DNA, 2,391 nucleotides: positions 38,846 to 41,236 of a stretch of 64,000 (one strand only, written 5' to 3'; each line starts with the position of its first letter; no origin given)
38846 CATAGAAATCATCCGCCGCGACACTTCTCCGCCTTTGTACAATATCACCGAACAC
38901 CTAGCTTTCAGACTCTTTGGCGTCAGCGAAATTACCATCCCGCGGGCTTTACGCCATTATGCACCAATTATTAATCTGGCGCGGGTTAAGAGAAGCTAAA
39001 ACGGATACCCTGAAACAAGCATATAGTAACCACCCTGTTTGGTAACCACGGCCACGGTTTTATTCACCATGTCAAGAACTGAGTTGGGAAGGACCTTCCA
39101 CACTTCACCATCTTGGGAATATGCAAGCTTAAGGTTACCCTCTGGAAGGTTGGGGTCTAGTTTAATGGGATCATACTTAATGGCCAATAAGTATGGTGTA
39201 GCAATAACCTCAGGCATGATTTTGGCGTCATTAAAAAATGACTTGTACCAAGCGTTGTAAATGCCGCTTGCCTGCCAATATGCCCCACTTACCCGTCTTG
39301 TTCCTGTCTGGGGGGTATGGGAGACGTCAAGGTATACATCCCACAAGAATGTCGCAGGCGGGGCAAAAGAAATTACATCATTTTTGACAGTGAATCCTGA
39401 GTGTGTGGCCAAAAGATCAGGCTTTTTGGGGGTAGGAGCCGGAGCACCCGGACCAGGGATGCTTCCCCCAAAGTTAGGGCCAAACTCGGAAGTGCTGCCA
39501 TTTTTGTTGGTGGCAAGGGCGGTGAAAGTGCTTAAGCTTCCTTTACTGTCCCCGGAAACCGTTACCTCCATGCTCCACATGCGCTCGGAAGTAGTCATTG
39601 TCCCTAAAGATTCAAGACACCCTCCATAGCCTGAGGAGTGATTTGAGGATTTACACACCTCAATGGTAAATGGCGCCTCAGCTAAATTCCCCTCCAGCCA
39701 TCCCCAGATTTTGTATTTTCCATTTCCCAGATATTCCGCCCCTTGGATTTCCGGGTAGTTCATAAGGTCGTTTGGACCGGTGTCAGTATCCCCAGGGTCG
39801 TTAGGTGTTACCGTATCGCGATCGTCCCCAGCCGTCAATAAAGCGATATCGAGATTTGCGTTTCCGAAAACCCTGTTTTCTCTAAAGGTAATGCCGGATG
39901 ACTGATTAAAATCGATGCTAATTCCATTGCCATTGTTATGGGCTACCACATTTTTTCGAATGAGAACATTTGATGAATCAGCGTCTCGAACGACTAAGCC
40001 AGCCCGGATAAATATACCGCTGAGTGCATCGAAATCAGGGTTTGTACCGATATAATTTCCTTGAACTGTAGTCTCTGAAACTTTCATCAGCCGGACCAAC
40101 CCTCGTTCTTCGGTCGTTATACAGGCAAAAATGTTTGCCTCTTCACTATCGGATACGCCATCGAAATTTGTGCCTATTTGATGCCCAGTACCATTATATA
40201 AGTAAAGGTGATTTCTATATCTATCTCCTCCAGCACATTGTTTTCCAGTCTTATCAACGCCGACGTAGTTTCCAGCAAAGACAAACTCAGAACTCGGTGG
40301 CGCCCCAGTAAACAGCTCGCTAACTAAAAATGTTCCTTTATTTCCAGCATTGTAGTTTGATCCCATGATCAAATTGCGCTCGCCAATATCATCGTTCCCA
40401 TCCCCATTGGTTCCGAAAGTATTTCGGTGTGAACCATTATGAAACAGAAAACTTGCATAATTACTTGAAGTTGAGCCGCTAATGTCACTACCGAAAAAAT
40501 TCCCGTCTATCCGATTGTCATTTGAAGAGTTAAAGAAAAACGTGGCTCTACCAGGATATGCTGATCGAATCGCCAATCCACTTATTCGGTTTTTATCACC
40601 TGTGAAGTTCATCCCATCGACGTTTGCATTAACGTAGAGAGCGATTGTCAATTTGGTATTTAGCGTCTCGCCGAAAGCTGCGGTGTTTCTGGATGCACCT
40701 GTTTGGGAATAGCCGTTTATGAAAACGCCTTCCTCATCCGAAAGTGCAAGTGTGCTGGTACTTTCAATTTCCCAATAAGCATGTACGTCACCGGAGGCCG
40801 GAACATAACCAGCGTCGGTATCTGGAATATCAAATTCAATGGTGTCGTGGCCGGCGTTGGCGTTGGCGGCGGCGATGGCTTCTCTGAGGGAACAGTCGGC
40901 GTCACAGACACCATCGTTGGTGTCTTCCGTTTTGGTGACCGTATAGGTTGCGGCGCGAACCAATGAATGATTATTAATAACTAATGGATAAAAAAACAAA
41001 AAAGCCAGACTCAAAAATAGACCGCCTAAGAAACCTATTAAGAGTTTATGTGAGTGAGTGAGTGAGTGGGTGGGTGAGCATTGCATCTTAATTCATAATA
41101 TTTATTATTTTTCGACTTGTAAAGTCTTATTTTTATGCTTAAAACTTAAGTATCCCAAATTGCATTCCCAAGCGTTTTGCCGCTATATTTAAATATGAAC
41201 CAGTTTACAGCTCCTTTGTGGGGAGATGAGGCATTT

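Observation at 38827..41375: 112-bp direct repeat brackets the beta-helix surface-protein gene and leaves an orphan GT-C 5' fragment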

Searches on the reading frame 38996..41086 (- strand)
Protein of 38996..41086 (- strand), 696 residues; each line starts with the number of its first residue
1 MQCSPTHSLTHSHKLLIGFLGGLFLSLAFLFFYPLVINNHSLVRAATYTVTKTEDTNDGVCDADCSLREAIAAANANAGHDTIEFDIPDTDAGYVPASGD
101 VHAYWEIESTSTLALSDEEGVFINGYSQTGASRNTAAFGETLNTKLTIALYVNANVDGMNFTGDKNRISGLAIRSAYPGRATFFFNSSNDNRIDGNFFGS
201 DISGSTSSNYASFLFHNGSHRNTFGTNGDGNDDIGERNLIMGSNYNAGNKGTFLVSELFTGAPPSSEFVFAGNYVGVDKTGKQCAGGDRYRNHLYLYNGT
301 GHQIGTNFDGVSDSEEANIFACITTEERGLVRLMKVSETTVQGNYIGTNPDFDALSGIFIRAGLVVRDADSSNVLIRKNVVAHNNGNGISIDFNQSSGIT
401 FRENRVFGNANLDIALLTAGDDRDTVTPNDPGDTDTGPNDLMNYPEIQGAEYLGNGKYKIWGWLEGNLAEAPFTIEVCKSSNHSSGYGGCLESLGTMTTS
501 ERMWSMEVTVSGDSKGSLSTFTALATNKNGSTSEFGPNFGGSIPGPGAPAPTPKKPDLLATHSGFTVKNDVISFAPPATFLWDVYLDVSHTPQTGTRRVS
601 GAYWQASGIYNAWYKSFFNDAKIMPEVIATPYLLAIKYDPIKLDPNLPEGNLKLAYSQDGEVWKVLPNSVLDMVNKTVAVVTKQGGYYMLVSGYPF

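Call 9: search_protein_families(library=pfam, proteins=[window:38996-41086:-], max_evalue=0.01)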
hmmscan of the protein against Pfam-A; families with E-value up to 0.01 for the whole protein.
window:38996-41086:- (696 aa): 1 family
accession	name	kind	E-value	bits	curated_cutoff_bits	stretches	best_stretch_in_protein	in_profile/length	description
PF13229.12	Beta_helix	-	3e-08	33.9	25.9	1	311-411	51-139/158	Right handed beta helix region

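Call 13: find_encoding_contigs(protein=window:38996-41014:-, flank=10000, max_places=10)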
Protein window:38996-41014:- (672 aa): no gene with exactly this product is on record in the collection.

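Call 17: find_encoding_contigs(protein=window:38999-41014:-, flank=10000, max_places=10)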
Protein seq(672 aa) (672 aa): no gene with exactly this product is on record in the collection.

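Call 20: find_encoding_contigs(protein=window:38996-41086:-, flank=10000, max_places=10)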
Protein window:38996-41086:- (696 aa): 1 contig read that carries it; 1 place shown.
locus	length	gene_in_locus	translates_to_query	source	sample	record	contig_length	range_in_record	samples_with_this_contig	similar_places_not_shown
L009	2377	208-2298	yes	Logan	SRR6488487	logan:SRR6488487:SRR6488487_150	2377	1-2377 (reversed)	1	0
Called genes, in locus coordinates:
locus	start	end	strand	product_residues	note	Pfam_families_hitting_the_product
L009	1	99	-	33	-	?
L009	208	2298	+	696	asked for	-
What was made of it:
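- Tried and rejected: The 696-aa form found L009 (call 20).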

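Call 30: find_homologous_proteins(query=window:38996-41086:-, max_evalue=0.00001)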
Query window:38996-41086:- (696 aa): 479 proteins with E <= 0.00001 among 8000 candidates; the best 120 are listed.
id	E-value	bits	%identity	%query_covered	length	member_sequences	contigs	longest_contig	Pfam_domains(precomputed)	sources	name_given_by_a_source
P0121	0.0e+0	1541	100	97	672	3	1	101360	PF13229.13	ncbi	-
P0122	2.1e-243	828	58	98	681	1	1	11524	-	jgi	-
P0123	3.4e-201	688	52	93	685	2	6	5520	-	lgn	-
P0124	4.8e-195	668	49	97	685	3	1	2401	-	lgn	-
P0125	1.5e-194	666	50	97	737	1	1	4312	-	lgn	-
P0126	1.1e-186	640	48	99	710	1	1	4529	-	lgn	-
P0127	3.8e-185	635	49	97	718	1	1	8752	-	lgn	-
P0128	5.8e-166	572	47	94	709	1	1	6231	-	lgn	-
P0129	2.3e-159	550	45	96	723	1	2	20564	-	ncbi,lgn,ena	-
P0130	1.3e-145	505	40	97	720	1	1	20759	-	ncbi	-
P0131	1.5e-137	478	42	97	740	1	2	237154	-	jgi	jgi:CSLREA domain-containing protein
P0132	6.9e-130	453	41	93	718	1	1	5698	-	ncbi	-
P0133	2.2e-125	438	44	80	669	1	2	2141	PF00041.28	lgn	-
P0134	1.1e-113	399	47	76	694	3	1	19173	-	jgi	jgi:CSLREA domain-containing protein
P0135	4.0e-113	397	43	81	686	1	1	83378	PF00041.28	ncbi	-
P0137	4.2e-110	387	37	96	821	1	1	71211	PF13229.13,PF05048.20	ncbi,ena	-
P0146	3.2e-99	351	49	39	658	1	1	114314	PF13229.13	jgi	jgi:CSLREA domain-containing protein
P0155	1.1e-87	313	36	97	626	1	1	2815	PF13229.13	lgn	-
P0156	1.9e-87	312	47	39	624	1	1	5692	PF13229.13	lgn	-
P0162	2.5e-49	186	47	23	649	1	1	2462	PF13229.13,PF16656.12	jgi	jgi:CSLREA domain-containing protein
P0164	1.2e-43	168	47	20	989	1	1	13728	PF13229.13,PF07210.19,PF13620.13,PF00041.28,PF16656.12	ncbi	-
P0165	4.4e-42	163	31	55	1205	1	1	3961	PF13229.13,PF03160.21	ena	-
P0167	1.9e-39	154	29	65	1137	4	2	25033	PF13229.13,PF03160.21,PF05048.20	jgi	jgi:parallel beta-helix repeat protein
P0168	2.4e-38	150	32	50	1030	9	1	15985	PF13229.13,PF05048.20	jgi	-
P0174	6.5e-33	132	31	70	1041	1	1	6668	PF13229.13,PF05048.20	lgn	-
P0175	6.6e-33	132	31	61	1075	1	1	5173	PF13229.13,PF05048.20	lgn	-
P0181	4.5e-29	120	32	44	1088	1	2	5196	PF13229.13,PF05048.20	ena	-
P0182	8.2e-29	119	34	49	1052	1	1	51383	PF13229.13,PF05048.20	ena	-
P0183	1.1e-28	118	32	47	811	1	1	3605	PF13229.13,PF05048.20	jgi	-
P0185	5.0e-28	116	29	52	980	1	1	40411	PF01839.30,PF13229.13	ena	-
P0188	8.2e-27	112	27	68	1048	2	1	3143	PF13229.13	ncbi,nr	ncbi:MAG: right-handed parallel beta-helix repeat-containing protein, partial [Planctomycetales bact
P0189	1.1e-26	112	31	70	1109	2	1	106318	PF13229.13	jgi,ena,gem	-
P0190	7.0e-26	109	30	54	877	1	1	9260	PF13229.13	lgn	-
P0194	1.8e-25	108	27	51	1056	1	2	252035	PF13229.13,PF05048.20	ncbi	-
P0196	3.9e-25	107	35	45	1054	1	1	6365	PF13229.13,PF11617.14,PF18884.6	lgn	-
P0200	1.1e-24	105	30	50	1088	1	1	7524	PF13229.13,PF05048.20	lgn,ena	-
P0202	5.2e-24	103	27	50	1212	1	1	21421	PF13229.13,PF05048.20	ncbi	ncbi:MAG TPA: CSLREA domain-containing protein, partial [Ardenticatenaceae bacterium]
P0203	9.6e-24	102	29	54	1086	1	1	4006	PF13229.13,PF05048.20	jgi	jgi:hypothetical protein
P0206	5.7e-23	99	28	69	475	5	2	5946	PF13229.13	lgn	-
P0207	7.5e-23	99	30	58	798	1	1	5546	PF13229.13,PF05048.20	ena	-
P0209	1.0e-22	99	28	64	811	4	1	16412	PF13229.13,PF05048.20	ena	-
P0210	1.4e-22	98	33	45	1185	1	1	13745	PF13229.13,PF22888.2,PF05048.20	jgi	jgi:hypothetical protein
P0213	2.0e-22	98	31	57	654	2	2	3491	PF13229.13,PF05048.20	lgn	-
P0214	4.7e-22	96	30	70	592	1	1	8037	PF13229.13,PF05048.20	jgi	jgi:hypothetical protein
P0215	5.2e-22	96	30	55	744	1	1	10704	PF13229.13,PF05048.20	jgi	jgi:titin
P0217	6.1e-22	96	30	37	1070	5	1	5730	PF13229.13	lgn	-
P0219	9.8e-22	95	28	48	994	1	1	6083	PF13229.13,PF05048.20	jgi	jgi:titin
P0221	1.2e-21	95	32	60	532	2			PF13229.13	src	-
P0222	2.4e-21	94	29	75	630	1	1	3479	PF13229.13,PF05048.20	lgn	-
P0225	4.6e-21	93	27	70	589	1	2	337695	PF13229.13,PF05048.20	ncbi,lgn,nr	ncbi:MAG: hypothetical protein DKINENOH_03986 [bacterium]|nr:hypothetical protein [bacterium]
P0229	9.8e-21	92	28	50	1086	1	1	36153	PF13229.13,PF05048.20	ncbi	-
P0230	1.5e-20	91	34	43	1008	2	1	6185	PF13229.13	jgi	-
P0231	2.0e-20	91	30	40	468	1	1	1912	PF13229.13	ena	-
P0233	2.8e-20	90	27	75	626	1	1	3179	PF13229.13,PF05048.20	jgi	-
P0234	3.0e-20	90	28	50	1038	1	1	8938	PF13229.13,PF00404.25,PF05048.20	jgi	jgi:hypothetical protein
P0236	4.7e-20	90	30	36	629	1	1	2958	PF13229.13,PF05048.20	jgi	jgi:CSLREA domain-containing protein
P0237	4.9e-20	90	30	52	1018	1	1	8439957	PF13229.13,PF00404.25,PF05048.20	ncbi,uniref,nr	ncbi:dockerin type I domain-containing protein [Aureliella helgolandensis]|uniref:Dockerin type I re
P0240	5.7e-20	89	28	55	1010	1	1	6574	PF13229.13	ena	-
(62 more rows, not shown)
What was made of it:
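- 38996..41086 (-): Inserted gene: a 696-aa protein with a CSLREA domain and a right-handed beta-helix, plus an N-terminal signal anchor. The nearest non-self homologue is 58% identical (call 30).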

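Call 31: find_encoding_contigs(protein=P0122, flank=10000, max_places=4)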
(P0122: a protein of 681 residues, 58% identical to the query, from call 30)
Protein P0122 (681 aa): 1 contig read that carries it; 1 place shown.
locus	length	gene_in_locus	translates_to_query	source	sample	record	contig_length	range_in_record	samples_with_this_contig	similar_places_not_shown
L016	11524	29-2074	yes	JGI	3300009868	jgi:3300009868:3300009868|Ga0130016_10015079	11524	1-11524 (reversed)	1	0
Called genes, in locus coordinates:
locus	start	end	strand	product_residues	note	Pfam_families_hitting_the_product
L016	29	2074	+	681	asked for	-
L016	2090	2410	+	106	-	-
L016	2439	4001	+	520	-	PF02366:PMT, PF13231:PMT_2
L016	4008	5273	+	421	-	-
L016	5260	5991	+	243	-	PF00535:Glycos_transf_2, PF10111:Glyco_tranf_2_2, PF13641:Glyco_tranf_2_3 (weak)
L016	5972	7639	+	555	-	PF10131:PTPS_related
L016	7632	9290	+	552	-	PF10131:PTPS_related (weak)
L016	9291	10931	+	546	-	PF10131:PTPS_related (faint)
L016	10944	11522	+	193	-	?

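Call 44: search_protein_families(library=ncbifam, proteins=[window:38996-41086:-], max_evalue=0.001)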
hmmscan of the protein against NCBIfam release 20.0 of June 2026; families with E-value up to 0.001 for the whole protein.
window:38996-41086:- (696 aa): 1 family
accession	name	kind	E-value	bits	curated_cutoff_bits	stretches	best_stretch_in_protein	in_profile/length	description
TIGR04214.1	CSLREA_Nterm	domain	3.1e-10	39.7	25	1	48-75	1-27/27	CSLREA domain-containing protein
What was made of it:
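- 38996..41086 (-): TIGR04214 scores 39.7 bits and PF13229 scores 33.9 bits (calls 9, 44).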

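Call 60: find_related_loci(query=window:38996-41086:-, collection=viral_contigs, flank=5000)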
Query window:38996-41086:- (696 aa) in viral_contigs; peptide patterns used: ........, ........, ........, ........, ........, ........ (x = any residue, [..] = any of these).
1 stretches matched a pattern, but none encodes a relative of the query by tblastn (E <= 1e-3).

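Call 62: find_encoding_contigs(protein=P0121, flank=3000, max_places=5)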
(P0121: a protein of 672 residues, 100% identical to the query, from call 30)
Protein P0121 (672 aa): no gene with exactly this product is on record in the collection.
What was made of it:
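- Tried and rejected: Exact look-ups of the 672-aa gene call failed twice (calls 13, 17), and P0121 also failed (call 62).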
